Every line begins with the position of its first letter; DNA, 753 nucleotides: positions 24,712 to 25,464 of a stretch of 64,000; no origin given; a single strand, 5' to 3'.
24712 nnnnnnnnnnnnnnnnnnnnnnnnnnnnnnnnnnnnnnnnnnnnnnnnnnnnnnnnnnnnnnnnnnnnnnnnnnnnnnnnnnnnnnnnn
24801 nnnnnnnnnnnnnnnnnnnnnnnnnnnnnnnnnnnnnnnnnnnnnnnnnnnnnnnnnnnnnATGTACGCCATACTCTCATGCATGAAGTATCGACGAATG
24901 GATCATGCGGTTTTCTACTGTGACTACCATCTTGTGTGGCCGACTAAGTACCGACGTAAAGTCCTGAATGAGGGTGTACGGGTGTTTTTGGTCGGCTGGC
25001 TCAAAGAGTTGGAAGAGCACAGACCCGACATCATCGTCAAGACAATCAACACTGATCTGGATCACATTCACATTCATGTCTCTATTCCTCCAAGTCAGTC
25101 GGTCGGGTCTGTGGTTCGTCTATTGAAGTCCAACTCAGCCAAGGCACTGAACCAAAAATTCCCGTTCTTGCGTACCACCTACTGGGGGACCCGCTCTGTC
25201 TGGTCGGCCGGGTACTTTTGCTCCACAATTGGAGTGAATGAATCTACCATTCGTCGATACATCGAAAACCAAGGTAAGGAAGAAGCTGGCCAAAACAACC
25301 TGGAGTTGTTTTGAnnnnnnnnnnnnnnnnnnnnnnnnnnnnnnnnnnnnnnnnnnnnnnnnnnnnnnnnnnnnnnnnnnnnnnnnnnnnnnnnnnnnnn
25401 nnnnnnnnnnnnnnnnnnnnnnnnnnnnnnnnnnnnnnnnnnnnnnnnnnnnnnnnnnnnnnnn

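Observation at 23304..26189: A 579-bp IS200/IS605 element precisely splits a FtsK/HerA/coupling-protein-type ATPase, apparently recently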

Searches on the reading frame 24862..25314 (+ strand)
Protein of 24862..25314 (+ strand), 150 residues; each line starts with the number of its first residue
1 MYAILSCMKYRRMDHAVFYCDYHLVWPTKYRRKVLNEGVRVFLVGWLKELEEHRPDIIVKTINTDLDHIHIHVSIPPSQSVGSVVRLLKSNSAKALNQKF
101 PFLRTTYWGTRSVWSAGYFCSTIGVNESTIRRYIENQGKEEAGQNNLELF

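Call 3: search_protein_families(library=pfam, proteins=[window:24862-25314:+], max_evalue=0.01)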
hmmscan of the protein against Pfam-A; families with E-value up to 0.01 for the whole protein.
window:24862-25314:+ (150 aa): 2 families
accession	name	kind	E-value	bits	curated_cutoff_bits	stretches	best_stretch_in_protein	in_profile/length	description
PF01797.21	Y1_Tnp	-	2.6e-31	108.7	23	1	17-137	2-121/121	Transposase IS200 like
PF24852.1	DUF7726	-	0.0053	17.3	26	1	112-146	21-55/73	Domain of unknown function (DUF7726)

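Call 10: search_protein_families(library=ncbifam, proteins=[window:24862-25314:+], max_evalue=0.01)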
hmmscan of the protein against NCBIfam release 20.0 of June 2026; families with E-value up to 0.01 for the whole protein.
window:24862-25314:+ (150 aa): 2 families
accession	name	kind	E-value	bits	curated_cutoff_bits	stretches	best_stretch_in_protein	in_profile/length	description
NF033573.1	transpos_IS200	equivalog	9.2e-34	116.4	55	1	10-136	1-126/126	IS200/IS605 family transposase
NF047646.1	REP_Tyr_transpos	equivalog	0.00041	20.3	80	1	67-128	57-119/146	REP-associated tyrosine transposase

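Call 14: find_homologous_proteins(query=window:24862-25311:+, max_evalue=1e-10)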
Query window:24862-25311:+ (150 aa): 148 proteins with E <= 1e-10 among 171 candidates; the best 120 are listed.
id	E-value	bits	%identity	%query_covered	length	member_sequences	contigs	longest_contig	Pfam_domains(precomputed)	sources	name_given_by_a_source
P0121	1.0e-86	306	90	95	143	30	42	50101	PF01797.22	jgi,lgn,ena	-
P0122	1.2e-81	290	84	100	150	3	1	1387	PF01797.22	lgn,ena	-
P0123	7.1e-76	271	84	89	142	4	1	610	PF01797.22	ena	-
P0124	3.9e-68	246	74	94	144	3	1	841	PF01797.22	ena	-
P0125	9.0e-68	245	73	94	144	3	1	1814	PF01797.22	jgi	jgi:putative transposase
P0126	5.9e-67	242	71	95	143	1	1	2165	PF01797.22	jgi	jgi:putative transposase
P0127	1.3e-66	241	70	98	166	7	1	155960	PF01797.22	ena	-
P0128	6.7e-66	239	72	94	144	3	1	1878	PF01797.22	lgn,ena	-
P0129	6.2e-65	235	70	94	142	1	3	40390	PF01797.22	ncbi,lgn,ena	-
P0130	6.7e-65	235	71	94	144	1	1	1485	PF01797.22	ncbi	-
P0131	2.0e-64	234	71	94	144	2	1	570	PF01797.22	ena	-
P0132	2.5e-64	233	72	92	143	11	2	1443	PF01797.22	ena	-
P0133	5.9e-64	232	70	94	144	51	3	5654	PF01797.22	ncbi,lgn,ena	-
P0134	6.6e-64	232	71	93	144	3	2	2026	PF01797.22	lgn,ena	-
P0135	6.8e-64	232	70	94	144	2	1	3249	PF01797.22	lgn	-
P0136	7.6e-64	232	70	91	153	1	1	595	PF01797.22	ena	-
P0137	1.0e-63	231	71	94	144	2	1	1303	PF01797.22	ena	-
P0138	1.4e-63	231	72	93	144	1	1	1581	PF01797.22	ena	-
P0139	2.0e-63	230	69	93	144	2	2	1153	PF01797.22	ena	-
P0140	2.1e-63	230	72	91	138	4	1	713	PF01797.22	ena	-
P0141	2.6e-63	230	70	94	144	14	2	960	PF01797.22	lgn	-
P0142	2.7e-63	230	69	94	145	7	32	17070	PF01797.22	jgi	jgi:putative transposase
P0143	3.6e-63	230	69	93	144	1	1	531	PF01797.22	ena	-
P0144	5.1e-63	229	70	94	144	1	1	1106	PF01797.22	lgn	-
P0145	8.9e-63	228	69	94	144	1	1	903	PF01797.22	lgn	-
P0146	9.1e-63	228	69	94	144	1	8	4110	PF01797.22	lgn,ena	-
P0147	9.6e-63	228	69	93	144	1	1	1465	PF01797.22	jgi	jgi:putative transposase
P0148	1.2e-62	228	71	93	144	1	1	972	PF01797.22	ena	-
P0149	1.3e-62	228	69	94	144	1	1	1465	PF01797.22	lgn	-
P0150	2.1e-62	227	72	91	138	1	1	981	PF01797.22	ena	-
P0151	2.3e-62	227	71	92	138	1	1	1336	PF01797.22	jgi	jgi:putative transposase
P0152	2.4e-62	227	70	93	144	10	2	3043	PF01797.22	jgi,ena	-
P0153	2.5e-62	227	69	93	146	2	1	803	PF01797.22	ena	-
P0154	3.8e-62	226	66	93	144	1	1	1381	PF01797.22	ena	-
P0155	3.8e-62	226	67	94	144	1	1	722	PF01797.22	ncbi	-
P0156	6.1e-62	226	67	93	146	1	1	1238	PF01797.22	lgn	-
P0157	7.8e-62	225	68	94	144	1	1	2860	PF01797.22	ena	-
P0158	8.6e-62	225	68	93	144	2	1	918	PF01797.22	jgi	jgi:putative transposase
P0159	9.0e-62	225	67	94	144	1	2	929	PF01797.22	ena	-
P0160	1.5e-61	224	68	93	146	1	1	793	PF01797.22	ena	-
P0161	3.7e-61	223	70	91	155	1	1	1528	PF01797.22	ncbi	-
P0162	5.4e-61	223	67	93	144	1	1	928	PF01797.22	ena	-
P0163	9.8e-61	222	66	94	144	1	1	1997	PF01797.22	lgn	-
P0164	1.2e-60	221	68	94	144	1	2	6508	PF01797.22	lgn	-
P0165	1.6e-60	221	67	93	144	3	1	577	PF01797.22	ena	-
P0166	2.6e-60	220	67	93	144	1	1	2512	PF01797.22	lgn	-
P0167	2.9e-60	220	69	91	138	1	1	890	PF01797.22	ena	-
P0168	3.2e-60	220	70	91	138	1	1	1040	PF01797.22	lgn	-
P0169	3.3e-60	220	68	92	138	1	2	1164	PF01797.22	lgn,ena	-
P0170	3.4e-60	220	68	93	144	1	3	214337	PF01797.22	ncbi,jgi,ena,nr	ncbi:MAG TPA: IS200/IS605 family transposase [Candidatus Limnocylindria bacterium]|nr:IS200/IS605 fa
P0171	3.4e-60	220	68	92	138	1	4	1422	PF01797.22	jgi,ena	jgi:putative transposase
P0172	3.6e-60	220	69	92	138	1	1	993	PF01797.22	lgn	-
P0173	5.0e-60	219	68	92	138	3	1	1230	PF01797.22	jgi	jgi:putative transposase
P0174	9.1e-60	219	66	91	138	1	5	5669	PF01797.22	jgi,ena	-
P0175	1.3e-59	218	66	92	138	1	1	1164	PF01797.22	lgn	-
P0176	1.9e-59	218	64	96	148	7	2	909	PF01797.22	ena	-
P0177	2.4e-59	217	69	91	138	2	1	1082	PF01797.22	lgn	-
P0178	2.4e-59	217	69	91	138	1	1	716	PF01797.22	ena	-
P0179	2.8e-59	217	66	93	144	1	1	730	PF01797.22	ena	-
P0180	3.1e-59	217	66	93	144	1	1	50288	PF01797.22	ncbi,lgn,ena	-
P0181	5.5e-59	216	63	97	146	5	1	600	PF01797.22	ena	-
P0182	6.6e-59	216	69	91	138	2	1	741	PF01797.22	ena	-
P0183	7.6e-59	216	66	91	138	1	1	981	PF01797.22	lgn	-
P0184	1.1e-58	215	66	92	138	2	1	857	PF01797.22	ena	-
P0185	5.8e-58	213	64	93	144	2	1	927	PF01797.22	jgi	jgi:putative transposase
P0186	7.1e-58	212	65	93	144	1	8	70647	PF01797.22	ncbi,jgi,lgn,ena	-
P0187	8.6e-58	212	64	94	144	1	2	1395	PF01797.22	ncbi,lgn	-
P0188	2.0e-57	211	67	91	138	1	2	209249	PF01797.22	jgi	jgi:putative transposase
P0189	2.1e-57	211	62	93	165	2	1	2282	PF01797.22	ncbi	-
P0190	3.2e-57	210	66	91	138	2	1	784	PF01797.22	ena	-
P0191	3.4e-57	210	65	93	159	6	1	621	PF01797.22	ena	-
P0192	4.1e-57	210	64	93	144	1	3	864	PF01797.22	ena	-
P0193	4.6e-57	210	64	93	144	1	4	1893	PF01797.22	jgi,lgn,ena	-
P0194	5.2e-57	210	65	93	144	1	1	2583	PF01797.22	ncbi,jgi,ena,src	-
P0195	1.1e-56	209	66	89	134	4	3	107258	PF01797.22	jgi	-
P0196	1.1e-56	209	62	93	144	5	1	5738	PF01797.22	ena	-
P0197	1.2e-56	208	64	93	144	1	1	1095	PF01797.22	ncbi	-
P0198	1.3e-56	208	63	93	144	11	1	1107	PF01797.22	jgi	jgi:putative transposase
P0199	1.5e-56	208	60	93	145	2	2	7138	PF01797.22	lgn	-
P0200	1.7e-56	208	65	91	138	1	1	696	PF01797.22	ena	-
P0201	2.2e-56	208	64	93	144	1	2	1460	PF01797.22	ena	-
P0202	4.3e-56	207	64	93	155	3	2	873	PF01797.22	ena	-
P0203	4.3e-56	207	64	93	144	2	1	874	PF01797.22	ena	-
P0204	1.3e-55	205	63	93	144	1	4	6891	PF01797.22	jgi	jgi:putative transposase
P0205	1.4e-55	205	62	93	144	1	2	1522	PF01797.22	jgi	jgi:putative transposase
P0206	3.2e-55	204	63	93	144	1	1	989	PF01797.22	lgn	-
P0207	7.1e-55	203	85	70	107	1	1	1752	PF01797.22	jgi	jgi:putative transposase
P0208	7.2e-55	203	61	93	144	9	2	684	PF01797.22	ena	-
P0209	1.0e-54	202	61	93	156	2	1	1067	PF01797.22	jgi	-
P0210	3.7e-54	200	68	84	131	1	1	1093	PF01797.22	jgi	jgi:putative transposase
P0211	8.6e-54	199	60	93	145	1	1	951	PF01797.22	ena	-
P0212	1.0e-53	199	63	91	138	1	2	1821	PF01797.22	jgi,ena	jgi:putative transposase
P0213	1.1e-53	199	73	82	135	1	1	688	PF01797.22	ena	-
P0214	1.7e-53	198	57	94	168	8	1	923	PF01797.22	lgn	-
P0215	3.6e-53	197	61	92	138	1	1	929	PF01797.22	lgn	-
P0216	2.5e-52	194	59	91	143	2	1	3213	PF01797.22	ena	-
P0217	2.3e-51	191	61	93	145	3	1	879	PF01797.22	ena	-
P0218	5.4e-50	187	57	91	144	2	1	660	PF01797.22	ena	-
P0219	2.4e-49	185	58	91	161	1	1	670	PF01797.22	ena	-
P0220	3.2e-49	184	54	97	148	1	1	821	PF01797.22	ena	-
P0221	1.9e-48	182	57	95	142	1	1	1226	PF01797.22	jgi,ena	-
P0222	3.6e-48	181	56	95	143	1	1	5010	PF01797.22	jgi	-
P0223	1.3e-47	179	55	95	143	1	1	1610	PF01797.22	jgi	-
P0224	1.6e-47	179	53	95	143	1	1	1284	PF01797.22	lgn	-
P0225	4.9e-47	177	66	75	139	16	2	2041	PF01797.22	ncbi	-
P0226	5.2e-47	177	54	95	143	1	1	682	PF01797.22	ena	-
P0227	6.4e-47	177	71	77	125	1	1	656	PF01797.22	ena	-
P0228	1.4e-46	176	58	93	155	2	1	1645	PF01797.22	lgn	-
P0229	5.1e-46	174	56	95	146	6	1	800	PF01797.22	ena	-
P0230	5.9e-46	174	58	91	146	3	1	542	PF01797.22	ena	-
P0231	7.5e-46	173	55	95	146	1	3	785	PF01797.22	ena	-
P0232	9.6e-46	173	53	95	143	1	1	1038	PF01797.22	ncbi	-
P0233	1.4e-45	173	55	91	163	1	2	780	PF01797.22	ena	-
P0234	2.2e-45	172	59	84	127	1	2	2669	PF01797.22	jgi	jgi:putative transposase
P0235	7.8e-45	170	55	91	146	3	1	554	PF01797.22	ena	-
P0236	8.6e-45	170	51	95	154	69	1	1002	PF01797.22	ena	-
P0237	1.8e-44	169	59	80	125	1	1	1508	PF01797.22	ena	-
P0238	2.1e-44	169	56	91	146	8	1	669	PF01797.22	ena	-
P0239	2.7e-44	168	55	95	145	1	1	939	PF01797.22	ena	-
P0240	3.2e-44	168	54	95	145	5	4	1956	PF01797.22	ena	-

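Call 15: find_encoding_contigs(protein=P0121, flank=3000, max_places=10)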
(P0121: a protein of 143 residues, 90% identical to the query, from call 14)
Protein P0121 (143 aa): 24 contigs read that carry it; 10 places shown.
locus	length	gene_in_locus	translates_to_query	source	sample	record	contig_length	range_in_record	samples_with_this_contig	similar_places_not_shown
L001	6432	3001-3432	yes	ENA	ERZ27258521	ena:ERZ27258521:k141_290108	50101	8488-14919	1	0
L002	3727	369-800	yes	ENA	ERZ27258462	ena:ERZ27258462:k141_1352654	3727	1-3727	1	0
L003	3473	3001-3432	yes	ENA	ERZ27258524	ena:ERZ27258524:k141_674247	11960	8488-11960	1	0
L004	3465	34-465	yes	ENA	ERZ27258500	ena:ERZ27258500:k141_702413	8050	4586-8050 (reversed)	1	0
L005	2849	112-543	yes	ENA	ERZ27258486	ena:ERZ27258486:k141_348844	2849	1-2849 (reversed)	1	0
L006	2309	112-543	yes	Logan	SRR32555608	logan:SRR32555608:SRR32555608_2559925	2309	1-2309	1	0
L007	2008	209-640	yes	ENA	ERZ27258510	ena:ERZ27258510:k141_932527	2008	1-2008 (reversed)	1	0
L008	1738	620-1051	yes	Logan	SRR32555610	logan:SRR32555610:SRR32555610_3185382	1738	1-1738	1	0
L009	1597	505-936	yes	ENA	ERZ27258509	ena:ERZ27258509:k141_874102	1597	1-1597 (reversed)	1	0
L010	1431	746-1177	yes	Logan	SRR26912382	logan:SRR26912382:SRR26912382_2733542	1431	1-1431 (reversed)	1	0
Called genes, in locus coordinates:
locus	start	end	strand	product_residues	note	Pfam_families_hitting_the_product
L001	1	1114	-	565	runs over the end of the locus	PF08241:Methyltransf_11, PF13649:Methyltransf_25 (faint), PF00535:Glycos_transf_2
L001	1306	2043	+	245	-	-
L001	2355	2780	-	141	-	PF00011:HSP20, PF17886:ArsA_HSP20 (weak)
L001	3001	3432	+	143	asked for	PF01797:Y1_Tnp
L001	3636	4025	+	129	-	-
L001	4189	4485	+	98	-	-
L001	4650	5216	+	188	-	PF00466:Ribosomal_L10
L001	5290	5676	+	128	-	PF16320:Ribosomal_L12_N, PF00542:Ribosomal_L12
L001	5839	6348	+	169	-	-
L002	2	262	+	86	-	?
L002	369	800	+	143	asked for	PF01797:Y1_Tnp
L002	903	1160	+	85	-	PF13384:HTH_23 (weak), PF13518:HTH_28 (weak)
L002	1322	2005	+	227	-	PF00665:rve, PF13610:DDE_Tnp_IS240 (weak), PF13683:rve_3, PF13333:rve_2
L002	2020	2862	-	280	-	PF13546:DDE_5, PF01609:DDE_Tnp_1, PF04693:DDE_Tnp_2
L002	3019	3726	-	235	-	?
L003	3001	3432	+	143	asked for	PF01797:Y1_Tnp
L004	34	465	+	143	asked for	PF01797:Y1_Tnp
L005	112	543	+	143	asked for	PF01797:Y1_Tnp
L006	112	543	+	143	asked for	PF01797:Y1_Tnp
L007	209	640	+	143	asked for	PF01797:Y1_Tnp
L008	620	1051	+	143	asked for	PF01797:Y1_Tnp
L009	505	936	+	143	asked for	PF01797:Y1_Tnp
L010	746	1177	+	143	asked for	PF01797:Y1_Tnp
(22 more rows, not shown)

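Call 19: find_related_loci(query=window:24883-25311:+, collection=genome_contigs, flank=1500)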
Query window:24883-25311:+ (143 aa) in genome_contigs; peptide patterns used: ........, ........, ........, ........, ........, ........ (x = any residue, [..] = any of these).
202 stretches matched a pattern; 82 encode a relative of the query (tblastn E <= 1e-3); the best 80 are kept; 80 distinct loci.
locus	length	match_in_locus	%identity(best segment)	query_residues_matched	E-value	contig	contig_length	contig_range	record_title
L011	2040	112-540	86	1-143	4e-88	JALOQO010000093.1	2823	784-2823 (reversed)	MAG: Patescibacteria group bacterium isolate Prado157 scaffold_112121, whole genome shotgun sequence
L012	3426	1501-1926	55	1-142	3e-54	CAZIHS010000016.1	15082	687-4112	MAG TPA_asm: uncultured Gammaproteobacteria bacterium isolate binchicken_co16_148 genome assembly, contig: NODE_6638_len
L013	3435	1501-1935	56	1-142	7e-53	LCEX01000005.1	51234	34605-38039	MAG: Candidatus Gottesmanbacteria bacterium GW2011_GWC1_43_10 UV55_C0005, whole genome shotgun sequence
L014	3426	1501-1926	52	1-142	3e-52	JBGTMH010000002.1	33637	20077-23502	MAG: Patescibacteria group bacterium isolate JTS-RE358 k141_11995460, whole genome shotgun sequence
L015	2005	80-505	47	1-142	4e-45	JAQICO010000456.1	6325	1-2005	MAG: Spirochaetaceae bacterium isolate GH23 k119_159891, whole genome shotgun sequence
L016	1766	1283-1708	44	1-142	2e-45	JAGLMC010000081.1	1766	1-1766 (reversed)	MAG: Alphaproteobacteria bacterium isolate RS_5_43 ROV157_5.bin.43.fa_81, whole genome shotgun sequence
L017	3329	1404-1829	45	1-142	1e-43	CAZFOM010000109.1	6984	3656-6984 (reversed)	MAG TPA_asm: uncultured Rickettsiales bacterium isolate binchicken_co311_239 genome assembly, contig: NODE_16300_length_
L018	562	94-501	47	3-138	9e-47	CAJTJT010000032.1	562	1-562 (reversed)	MAG TPA_asm: uncultured Elusimicrobiales bacterium isolate MGBC103454 genome assembly, contig: MGBC103454.32, whole geno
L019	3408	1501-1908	46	3-138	3e-40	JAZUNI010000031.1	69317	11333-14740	MAG: Elusimicrobiaceae bacterium isolate T1900044889_TS20190355.MAGScoT_cleanbin_000011 SGB_3240_k141_393033, whole geno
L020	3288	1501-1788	57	42-137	2e-35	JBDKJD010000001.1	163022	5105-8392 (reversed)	MAG: Candidatus Parcubacteria bacterium isolate guil_2019_sw_WHONDRS-S19S_0049_A_bin.3 scaffold_0000005, whole genome sh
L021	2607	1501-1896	43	2-134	9e-30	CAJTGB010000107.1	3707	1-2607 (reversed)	Lachnospiraceae bacterium isolate A85_79.ET.DSS genome assembly, contig: MGBC000089.107, whole genome shotgun sequence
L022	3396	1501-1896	43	2-134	2e-29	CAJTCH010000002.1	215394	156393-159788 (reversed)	Lachnospiraceae bacterium isolate A77_70.CF.DSS genome assembly, contig: MGBC000084.2, whole genome shotgun sequence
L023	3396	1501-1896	43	2-134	2e-29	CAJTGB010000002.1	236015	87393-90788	Lachnospiraceae bacterium isolate A85_79.ET.DSS genome assembly, contig: MGBC000089.2, whole genome shotgun sequence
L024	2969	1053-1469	42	2-141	3e-29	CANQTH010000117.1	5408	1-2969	MAG: uncultured Lachnospiraceae bacterium isolate Lapin-023__bin84 genome assembly, contig: Lapin-023__NODE_18435_length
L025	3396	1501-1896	43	2-134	2e-29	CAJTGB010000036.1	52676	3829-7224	Lachnospiraceae bacterium isolate A85_79.ET.DSS genome assembly, contig: MGBC000089.36, whole genome shotgun sequence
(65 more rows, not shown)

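Call 21: search_solved_structures(query=window:24883-25311:+, max_evalue=0.001, show_alignments=2)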
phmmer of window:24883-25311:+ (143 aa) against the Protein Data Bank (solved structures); distinct sequences matched with E-value up to 0.001: 8.
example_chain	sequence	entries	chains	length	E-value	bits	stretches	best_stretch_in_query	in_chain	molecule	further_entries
2ec2_A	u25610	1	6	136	2.2e-19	72.8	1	1-134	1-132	136aa long hypothetical transposase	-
2a6m_A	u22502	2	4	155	3.3e-19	72.2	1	3-132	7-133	ISHp608 transposase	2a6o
2vhg_A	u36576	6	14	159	3.6e-19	72.1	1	3-132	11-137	TRANSPOSASE ORFA | Putative transposase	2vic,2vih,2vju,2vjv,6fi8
2f4f_A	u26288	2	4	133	1.1e-15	60.8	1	4-135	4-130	Transposase, putative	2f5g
2xm3_A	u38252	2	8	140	3.8e-15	59.1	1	9-132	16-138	TRANSPOSASE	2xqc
2xma_A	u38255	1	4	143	4.1e-15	59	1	9-132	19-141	TRANSPOSASE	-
2fyx_A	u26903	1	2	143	1.2e-14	57.4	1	10-131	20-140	transposase, putative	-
2xo6_A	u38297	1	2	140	1.4e-14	57.3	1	9-132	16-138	TRANSPOSASE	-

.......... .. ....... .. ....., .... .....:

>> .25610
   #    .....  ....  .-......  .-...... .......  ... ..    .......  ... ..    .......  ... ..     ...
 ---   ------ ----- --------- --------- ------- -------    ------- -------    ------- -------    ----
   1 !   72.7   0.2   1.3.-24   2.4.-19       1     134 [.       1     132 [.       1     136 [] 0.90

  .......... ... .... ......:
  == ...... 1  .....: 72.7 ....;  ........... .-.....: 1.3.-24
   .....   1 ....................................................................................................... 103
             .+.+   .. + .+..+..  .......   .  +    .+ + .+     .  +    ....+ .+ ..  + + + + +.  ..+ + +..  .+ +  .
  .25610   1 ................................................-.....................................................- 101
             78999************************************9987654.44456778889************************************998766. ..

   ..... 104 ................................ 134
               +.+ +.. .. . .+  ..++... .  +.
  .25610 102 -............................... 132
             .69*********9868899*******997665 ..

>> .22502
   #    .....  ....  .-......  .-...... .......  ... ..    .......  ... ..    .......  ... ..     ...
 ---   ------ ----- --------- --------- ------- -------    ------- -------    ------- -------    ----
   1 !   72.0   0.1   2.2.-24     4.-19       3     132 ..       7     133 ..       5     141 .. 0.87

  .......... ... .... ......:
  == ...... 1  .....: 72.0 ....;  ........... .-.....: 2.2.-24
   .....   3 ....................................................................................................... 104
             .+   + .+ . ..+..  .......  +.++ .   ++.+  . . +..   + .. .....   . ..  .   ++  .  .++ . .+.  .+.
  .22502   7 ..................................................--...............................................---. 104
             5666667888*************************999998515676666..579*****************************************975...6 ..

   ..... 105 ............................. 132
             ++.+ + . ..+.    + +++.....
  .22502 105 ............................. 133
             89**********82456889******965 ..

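Call 41: list_cluster_members(proteins=[P0006, window:24883-25311:+, window:24862-25311:+, window:25566-26186:+, window:26189-26878:+])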
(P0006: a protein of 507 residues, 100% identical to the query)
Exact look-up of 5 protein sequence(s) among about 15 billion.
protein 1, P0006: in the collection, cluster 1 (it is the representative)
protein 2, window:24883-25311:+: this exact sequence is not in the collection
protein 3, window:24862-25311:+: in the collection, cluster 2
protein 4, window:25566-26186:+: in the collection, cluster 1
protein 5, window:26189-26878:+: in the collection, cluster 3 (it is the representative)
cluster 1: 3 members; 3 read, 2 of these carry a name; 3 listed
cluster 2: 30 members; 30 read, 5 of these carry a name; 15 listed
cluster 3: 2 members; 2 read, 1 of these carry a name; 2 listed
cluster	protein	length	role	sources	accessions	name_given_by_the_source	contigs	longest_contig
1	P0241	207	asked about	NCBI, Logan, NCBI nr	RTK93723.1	hypothetical protein EKI60_05260 [Candidatus Saccharibacteria bacterium] | MAG: hypothetical protein EKI60_05260 [Candidatus Saccharibacteria bacterium]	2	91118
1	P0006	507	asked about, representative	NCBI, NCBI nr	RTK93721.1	DUF87 domain-containing protein [Candidatus Saccharibacteria bacterium] | MAG: DUF87 domain-containing protein [Candidatus Saccharibacteria bacterium]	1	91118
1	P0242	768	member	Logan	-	-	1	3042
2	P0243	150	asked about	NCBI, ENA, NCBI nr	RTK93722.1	IS200/IS605 family transposase [Candidatus Saccharibacteria bacterium] | MAG: IS200/IS605 family transposase [Candidatus Saccharibacteria bacterium]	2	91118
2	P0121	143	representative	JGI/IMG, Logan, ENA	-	-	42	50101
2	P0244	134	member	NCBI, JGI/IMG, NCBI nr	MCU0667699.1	MAG: IS200/IS605 family transposase [Patescibacteria group bacterium] | putative transposase | IS200/IS605 family transposase [Patescibacteria group bacterium]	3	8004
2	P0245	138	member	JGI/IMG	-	putative transposase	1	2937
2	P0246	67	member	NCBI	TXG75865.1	IS200/IS605 family transposase, partial [Candidatus Dojkabacteria bacterium]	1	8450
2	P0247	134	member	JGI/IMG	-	putative transposase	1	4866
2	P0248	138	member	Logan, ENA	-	-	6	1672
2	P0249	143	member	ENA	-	-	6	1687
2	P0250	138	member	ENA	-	-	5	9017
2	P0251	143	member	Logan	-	-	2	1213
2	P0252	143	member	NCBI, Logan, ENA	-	-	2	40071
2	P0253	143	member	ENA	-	-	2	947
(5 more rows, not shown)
